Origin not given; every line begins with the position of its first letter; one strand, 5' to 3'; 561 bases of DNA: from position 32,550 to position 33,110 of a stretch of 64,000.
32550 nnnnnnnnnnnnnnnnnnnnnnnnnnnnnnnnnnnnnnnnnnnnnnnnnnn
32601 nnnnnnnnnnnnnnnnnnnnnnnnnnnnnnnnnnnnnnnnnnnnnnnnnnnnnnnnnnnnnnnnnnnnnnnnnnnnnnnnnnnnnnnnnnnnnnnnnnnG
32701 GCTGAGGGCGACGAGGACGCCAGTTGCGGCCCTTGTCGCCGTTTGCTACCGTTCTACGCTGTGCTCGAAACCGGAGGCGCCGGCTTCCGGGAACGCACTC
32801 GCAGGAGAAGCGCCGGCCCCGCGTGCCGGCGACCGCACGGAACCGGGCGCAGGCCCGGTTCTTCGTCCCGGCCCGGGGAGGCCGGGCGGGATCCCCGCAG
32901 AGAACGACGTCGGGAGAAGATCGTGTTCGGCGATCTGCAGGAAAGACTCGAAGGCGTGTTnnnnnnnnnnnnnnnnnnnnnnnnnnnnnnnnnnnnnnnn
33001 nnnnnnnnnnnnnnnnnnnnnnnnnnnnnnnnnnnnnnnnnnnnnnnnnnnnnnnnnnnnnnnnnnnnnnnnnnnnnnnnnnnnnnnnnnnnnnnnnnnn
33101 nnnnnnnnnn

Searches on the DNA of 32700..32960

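Call 86: search_rna_families(source=window, start=32700, end=32960, threshold=evalue, max_evalue=1)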
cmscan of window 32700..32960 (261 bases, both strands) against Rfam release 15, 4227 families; matches with E-value up to 1: 1.
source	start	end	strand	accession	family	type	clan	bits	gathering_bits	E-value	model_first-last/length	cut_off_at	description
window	32835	32938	-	RF02344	ar14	Gene; sRNA;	-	15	58.8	0.89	1-123/123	no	Alphaproteobacterial ar14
